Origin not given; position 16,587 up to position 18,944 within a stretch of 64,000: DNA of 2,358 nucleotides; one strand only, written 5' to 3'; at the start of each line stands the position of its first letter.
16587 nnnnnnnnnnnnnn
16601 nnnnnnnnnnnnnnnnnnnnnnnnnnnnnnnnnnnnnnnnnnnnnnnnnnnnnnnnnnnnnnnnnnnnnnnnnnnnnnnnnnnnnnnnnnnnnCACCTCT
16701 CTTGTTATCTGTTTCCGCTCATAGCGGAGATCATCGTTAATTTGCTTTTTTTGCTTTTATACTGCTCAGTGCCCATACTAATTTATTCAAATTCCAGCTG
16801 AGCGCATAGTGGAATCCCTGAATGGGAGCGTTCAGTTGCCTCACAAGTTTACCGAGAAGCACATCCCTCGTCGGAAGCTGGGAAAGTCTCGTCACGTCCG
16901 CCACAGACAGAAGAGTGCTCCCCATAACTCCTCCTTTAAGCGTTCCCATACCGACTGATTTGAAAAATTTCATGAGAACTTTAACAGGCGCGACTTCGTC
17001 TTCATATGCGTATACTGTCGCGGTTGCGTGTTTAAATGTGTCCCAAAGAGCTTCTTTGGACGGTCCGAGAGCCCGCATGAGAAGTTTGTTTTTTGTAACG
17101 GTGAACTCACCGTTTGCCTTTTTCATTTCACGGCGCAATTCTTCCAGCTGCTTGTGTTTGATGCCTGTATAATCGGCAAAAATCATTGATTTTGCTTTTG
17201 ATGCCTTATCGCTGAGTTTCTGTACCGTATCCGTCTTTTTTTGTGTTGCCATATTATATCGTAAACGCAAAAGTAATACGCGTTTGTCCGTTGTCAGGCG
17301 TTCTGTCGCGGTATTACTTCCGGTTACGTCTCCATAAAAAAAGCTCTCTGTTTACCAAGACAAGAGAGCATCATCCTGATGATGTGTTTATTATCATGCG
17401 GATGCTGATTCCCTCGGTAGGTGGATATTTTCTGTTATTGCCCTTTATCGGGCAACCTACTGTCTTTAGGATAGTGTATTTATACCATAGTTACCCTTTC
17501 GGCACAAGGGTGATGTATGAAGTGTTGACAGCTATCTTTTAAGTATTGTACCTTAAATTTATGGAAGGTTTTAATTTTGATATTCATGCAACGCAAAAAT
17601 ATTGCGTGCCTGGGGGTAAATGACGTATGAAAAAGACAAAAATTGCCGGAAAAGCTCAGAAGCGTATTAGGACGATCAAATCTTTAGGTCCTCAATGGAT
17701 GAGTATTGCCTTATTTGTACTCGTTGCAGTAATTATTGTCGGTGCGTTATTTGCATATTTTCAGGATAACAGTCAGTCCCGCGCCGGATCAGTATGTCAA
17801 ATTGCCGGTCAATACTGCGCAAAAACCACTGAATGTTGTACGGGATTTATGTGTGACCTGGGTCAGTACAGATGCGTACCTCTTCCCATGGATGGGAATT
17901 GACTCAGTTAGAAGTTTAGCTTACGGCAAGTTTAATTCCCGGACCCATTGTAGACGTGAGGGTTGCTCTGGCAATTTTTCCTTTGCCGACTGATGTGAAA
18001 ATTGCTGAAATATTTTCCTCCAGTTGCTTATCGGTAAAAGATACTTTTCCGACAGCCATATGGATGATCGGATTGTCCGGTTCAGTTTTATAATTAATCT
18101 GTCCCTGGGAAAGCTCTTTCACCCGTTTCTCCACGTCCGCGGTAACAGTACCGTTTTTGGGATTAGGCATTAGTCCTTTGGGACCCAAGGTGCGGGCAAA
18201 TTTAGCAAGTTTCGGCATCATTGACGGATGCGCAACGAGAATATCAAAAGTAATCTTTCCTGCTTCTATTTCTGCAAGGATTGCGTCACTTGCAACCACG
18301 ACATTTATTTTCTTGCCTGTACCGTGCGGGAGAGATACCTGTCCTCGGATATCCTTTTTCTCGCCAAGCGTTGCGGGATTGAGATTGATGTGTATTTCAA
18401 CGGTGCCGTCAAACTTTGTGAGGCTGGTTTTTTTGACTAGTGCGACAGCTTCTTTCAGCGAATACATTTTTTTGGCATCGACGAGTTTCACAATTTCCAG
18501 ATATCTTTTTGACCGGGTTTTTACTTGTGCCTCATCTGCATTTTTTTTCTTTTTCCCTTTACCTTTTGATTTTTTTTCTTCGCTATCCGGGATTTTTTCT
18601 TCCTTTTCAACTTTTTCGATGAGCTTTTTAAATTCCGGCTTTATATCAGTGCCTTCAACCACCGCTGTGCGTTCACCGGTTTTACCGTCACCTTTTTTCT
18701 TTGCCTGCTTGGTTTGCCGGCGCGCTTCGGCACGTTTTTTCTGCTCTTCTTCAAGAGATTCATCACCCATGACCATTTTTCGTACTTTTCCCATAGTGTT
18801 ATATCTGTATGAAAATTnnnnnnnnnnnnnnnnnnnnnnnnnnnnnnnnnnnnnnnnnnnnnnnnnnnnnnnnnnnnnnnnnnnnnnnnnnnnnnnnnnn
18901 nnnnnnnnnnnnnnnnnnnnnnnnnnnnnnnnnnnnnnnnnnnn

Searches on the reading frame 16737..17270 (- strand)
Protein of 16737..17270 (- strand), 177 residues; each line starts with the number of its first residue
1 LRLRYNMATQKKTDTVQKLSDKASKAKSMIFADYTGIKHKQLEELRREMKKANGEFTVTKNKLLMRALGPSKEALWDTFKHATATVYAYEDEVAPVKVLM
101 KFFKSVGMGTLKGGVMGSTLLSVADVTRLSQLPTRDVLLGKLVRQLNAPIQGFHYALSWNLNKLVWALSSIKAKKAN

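Call 69: search_protein_families(library=pfam, proteins=[window:16737-17270:-], max_evalue=0.001)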
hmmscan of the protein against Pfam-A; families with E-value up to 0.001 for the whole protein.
window:16737-17270:- (177 aa): 1 family
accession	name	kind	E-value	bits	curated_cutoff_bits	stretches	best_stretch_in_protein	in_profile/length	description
PF00466.25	Ribosomal_L10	-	6.8e-22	77.9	22.8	1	7-103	1-99/100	Ribosomal protein L10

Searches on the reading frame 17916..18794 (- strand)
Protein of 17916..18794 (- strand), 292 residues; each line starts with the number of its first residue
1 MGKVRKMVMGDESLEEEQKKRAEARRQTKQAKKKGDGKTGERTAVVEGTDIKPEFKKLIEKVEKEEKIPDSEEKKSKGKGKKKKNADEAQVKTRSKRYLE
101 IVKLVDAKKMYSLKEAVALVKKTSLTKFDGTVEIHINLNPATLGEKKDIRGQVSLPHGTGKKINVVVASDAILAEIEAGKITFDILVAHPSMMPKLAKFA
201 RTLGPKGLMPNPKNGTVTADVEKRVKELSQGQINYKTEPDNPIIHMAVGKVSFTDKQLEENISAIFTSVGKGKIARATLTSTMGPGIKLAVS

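Call 69: search_protein_families(library=pfam, proteins=[window:17916-18794:-], max_evalue=0.001)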
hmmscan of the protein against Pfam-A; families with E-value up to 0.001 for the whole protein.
window:17916-18794:- (292 aa): 1 family
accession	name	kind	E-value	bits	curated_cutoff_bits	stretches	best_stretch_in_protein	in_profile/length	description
PF00687.26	Ribosomal_L1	-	2e-34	119.3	32.2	2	177-285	84-198/198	Ribosomal protein L1p/L10e family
